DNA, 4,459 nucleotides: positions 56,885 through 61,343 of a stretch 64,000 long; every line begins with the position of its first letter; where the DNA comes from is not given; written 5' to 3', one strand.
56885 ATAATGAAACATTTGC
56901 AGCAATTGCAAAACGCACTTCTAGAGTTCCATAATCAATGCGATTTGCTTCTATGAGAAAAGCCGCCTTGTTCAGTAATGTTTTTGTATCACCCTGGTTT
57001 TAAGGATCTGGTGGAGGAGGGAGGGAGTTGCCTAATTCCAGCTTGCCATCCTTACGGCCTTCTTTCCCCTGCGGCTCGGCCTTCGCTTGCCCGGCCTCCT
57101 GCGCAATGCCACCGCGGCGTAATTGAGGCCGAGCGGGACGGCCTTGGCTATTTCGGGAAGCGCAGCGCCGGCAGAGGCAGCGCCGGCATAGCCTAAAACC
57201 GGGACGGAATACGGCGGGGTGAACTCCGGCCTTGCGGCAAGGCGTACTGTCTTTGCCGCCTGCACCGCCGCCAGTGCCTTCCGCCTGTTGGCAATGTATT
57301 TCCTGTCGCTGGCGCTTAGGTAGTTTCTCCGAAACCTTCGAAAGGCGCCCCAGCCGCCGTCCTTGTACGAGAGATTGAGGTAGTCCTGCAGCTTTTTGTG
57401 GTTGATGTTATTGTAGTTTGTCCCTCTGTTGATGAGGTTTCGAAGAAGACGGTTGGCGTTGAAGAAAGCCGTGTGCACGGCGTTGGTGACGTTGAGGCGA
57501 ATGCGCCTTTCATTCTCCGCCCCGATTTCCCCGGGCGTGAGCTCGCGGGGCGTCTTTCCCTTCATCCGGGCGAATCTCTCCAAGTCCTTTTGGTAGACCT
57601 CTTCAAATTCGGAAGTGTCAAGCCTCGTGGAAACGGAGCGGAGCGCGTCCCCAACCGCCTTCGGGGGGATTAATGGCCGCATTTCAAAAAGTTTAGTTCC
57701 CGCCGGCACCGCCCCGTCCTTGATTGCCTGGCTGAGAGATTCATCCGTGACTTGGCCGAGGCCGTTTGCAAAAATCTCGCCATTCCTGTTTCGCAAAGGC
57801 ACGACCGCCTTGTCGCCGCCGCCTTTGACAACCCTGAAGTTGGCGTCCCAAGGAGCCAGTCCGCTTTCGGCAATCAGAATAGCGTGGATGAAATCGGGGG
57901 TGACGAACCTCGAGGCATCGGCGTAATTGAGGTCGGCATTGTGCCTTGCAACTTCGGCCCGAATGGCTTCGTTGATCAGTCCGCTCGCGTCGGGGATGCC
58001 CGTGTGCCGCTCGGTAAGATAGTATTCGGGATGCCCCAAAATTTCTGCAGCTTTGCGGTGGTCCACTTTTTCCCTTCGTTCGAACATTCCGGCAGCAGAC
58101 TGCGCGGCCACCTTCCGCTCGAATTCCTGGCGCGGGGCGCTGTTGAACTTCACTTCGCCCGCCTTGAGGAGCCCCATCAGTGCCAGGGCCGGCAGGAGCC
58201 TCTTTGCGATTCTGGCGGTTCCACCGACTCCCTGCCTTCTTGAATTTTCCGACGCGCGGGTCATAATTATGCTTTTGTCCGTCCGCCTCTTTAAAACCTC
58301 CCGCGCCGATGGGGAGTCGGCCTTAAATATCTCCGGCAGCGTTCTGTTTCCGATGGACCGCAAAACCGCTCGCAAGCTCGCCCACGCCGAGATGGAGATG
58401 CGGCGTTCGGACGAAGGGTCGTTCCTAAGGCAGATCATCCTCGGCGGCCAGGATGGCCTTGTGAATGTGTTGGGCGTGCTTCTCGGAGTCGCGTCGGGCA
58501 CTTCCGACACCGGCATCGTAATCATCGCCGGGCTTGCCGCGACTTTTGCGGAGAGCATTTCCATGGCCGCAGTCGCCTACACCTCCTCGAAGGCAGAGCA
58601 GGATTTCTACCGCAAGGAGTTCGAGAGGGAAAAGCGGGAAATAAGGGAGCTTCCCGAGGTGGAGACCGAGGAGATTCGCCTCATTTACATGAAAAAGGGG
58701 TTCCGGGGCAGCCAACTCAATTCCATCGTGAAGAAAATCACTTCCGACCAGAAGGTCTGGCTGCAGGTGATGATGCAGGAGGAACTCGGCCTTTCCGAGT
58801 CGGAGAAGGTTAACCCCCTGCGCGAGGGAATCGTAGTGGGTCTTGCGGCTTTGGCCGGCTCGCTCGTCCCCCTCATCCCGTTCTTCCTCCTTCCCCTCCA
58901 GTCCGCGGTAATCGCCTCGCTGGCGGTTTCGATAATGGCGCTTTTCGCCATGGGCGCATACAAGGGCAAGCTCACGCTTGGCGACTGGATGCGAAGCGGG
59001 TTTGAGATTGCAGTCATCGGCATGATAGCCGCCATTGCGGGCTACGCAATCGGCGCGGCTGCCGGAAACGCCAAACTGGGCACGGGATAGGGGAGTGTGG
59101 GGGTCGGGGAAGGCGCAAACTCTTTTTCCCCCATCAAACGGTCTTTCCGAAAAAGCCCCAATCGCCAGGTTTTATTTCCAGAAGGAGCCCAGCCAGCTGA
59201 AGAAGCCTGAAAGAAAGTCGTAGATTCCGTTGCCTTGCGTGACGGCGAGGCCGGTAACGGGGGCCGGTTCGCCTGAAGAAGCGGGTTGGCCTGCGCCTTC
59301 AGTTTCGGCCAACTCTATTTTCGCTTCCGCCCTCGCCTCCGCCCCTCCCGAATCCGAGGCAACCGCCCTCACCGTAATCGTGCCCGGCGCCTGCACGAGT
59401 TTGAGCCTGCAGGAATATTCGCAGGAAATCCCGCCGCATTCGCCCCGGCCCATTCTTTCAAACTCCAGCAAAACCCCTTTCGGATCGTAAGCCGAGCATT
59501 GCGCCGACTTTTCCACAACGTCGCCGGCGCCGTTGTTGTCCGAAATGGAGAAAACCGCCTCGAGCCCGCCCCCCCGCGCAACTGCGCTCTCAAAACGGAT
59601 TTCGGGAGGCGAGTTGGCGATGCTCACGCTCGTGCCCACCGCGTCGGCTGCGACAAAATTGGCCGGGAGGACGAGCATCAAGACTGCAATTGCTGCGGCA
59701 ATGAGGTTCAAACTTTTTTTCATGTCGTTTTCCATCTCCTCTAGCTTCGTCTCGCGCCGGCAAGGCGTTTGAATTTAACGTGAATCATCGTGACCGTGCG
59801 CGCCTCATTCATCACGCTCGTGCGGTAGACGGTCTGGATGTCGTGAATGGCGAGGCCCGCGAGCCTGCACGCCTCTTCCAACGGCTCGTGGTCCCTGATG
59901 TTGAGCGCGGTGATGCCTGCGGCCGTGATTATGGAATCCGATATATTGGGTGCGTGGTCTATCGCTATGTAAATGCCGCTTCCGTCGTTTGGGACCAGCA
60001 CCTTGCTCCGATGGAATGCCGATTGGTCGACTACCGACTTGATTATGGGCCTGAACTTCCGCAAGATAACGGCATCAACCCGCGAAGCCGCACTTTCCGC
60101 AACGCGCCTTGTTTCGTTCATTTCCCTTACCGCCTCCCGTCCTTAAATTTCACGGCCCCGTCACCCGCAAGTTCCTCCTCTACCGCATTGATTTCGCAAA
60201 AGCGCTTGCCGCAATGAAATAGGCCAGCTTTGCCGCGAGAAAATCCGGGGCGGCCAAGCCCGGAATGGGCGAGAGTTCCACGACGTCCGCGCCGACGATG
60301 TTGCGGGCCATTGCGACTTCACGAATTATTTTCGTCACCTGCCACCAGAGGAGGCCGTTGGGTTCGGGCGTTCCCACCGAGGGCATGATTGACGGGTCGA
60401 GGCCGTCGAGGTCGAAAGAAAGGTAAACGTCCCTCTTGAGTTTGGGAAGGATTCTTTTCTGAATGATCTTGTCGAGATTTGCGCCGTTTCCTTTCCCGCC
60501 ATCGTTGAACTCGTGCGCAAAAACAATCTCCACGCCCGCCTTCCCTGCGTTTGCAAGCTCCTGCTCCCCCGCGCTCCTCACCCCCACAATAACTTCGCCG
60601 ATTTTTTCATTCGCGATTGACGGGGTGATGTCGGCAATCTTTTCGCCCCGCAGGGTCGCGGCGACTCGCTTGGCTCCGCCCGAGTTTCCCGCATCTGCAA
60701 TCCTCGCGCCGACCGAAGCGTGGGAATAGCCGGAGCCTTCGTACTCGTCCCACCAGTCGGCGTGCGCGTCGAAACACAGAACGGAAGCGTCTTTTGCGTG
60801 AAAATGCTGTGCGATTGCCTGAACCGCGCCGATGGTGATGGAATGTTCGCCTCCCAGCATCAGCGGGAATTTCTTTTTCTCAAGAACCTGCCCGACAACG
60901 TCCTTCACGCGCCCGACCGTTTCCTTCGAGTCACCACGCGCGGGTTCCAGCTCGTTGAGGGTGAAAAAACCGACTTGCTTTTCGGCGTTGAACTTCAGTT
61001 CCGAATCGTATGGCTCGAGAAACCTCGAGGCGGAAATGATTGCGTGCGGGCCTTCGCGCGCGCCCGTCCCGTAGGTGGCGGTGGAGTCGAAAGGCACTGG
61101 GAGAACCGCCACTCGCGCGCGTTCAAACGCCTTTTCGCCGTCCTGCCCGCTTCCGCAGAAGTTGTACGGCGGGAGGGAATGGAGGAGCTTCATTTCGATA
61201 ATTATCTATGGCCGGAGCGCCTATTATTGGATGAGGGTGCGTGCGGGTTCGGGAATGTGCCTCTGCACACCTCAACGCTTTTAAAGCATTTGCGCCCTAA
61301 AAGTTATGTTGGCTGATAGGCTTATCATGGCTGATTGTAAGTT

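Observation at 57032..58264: Secreted lytic-transglycosylase-like (SLT) protein in an archaeon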

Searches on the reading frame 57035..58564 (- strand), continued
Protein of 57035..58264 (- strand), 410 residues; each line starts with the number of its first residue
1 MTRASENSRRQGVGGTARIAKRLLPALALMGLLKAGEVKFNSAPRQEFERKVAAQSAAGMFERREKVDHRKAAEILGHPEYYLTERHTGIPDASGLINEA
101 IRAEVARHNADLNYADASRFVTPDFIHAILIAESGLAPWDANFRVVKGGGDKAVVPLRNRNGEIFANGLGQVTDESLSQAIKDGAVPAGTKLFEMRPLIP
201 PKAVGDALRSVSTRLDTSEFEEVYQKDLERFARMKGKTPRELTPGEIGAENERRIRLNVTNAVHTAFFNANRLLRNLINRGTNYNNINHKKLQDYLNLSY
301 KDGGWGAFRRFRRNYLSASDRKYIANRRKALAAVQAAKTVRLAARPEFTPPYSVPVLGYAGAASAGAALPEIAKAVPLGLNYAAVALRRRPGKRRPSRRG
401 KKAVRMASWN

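Call 94: list_cluster_members(proteins=[P0002, P0003, P0004, P0006, P0001])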
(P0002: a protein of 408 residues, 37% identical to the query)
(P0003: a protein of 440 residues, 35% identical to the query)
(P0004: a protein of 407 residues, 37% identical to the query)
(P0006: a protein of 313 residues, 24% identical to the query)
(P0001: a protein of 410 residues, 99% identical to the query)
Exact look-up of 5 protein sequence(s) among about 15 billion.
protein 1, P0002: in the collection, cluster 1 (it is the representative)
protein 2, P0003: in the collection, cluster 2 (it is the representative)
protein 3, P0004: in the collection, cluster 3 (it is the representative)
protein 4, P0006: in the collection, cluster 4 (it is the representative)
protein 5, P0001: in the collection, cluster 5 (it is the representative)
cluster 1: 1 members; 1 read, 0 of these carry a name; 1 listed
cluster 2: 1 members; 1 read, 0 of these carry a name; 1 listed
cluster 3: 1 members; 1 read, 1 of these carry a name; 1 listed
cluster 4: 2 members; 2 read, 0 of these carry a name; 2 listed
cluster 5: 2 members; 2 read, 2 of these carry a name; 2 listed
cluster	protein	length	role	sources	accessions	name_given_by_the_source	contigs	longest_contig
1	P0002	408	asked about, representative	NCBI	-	-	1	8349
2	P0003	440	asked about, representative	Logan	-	-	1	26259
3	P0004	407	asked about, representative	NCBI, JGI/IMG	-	hypothetical protein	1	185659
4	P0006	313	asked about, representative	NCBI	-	-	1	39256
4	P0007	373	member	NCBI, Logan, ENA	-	-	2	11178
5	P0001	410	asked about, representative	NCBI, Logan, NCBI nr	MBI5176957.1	hypothetical protein HY995_02615 [Candidatus Micrarchaeota archaeon] | hypothetical protein [Candidatus Micrarchaeota archaeon]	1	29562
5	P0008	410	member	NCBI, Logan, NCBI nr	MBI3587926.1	hypothetical protein HY095_01910 [Candidatus Micrarchaeota archaeon] | hypothetical protein [Candidatus Micrarchaeota archaeon]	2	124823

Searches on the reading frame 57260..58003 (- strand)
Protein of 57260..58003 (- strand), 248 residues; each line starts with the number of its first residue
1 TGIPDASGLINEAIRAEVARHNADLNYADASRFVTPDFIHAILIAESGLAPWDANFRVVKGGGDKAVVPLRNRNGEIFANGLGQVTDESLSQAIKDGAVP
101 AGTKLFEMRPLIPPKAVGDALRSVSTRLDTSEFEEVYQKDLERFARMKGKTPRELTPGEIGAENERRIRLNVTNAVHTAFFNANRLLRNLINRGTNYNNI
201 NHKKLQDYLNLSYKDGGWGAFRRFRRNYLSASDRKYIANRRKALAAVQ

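Call 70: find_homologous_proteins(query=A3, max_evalue=10)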
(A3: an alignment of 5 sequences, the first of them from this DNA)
Query A3 (5 sequences) (248 aa, profile of the alignment): 4 proteins with E <= 10 among 6996 candidates.
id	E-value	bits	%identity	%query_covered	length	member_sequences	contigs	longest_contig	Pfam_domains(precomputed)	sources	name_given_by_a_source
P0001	2.7e-99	350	100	100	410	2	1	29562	-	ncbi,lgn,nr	ncbi:hypothetical protein HY995_02615 [Candidatus Micrarchaeota archaeon]|nr:hypothetical protein [C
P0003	1.0e-88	315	31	97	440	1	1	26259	-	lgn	-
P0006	2.6e-84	301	23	88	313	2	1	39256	-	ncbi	-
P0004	6.7e-79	283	34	90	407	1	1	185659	-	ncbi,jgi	jgi:hypothetical protein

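Call 79: search_protein_families(library=phrogs, alignment_id=A3, max_evalue=10)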
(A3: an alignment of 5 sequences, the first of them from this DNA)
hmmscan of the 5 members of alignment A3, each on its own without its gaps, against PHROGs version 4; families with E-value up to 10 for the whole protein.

A. member 1, seq(248 aa): 4 families
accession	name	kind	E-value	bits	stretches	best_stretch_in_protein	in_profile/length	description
phrog_31630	-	unknown function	0.063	14.5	1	180-210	49-77/118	-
phrog_37792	-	unknown function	0.096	13.9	1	15-31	23-39/50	-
phrog_5333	-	unknown function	0.29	12.3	1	135-155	10-30/64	-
phrog_7573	-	unknown function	0.35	11.4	1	43-140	106-196/248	-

B. families by the number of members that match (of 5 scanned): 7 families
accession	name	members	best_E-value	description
phrog_10475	-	1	0.001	endolysin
phrog_34723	-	1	0.01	integrase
phrog_28504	-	1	0.041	lytic tail fiber protein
phrog_31630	-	1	0.063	-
phrog_37792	-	1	0.096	-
phrog_5333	-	1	0.29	-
phrog_7573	-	1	0.35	-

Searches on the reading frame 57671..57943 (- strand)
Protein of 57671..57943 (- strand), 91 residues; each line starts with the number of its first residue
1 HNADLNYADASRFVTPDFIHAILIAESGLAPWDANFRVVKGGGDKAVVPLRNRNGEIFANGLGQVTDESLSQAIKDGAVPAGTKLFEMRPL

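Call 62: search_protein_families(library=pfam, proteins=[window:57671-57943:-], max_evalue=10)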
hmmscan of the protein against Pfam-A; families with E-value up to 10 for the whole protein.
seq(91 aa): 0 families
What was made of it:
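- On SLT domain / GH23 family-1 lytic transglycosylases (PF01464): Consensus and fragment queries gave no hit (call 62).
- Consensus and core fragments gave nothing (call 62).
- Tried and rejected: No hits (call 62).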

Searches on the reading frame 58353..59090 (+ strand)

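Call 13: search_protein_families(library=pfam, proteins=[window:58353-59090:+], max_evalue=0.001)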
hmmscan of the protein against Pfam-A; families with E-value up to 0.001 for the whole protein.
window:58353-59090:+ (245 aa): 1 family
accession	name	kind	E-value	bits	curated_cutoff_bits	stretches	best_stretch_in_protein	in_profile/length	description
PF01988.24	VIT1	-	3.4e-61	207.2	28.1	1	25-234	1-213/214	VIT family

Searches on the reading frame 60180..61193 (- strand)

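Call 13: search_protein_families(library=pfam, proteins=[window:60180-61193:-], max_evalue=0.001)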
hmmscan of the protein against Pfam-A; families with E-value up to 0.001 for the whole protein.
window:60180-61193:- (337 aa): 1 family
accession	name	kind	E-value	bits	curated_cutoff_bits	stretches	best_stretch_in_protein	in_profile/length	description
PF00491.26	Arginase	-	5.8e-65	220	22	1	27-325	2-275/280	Arginase family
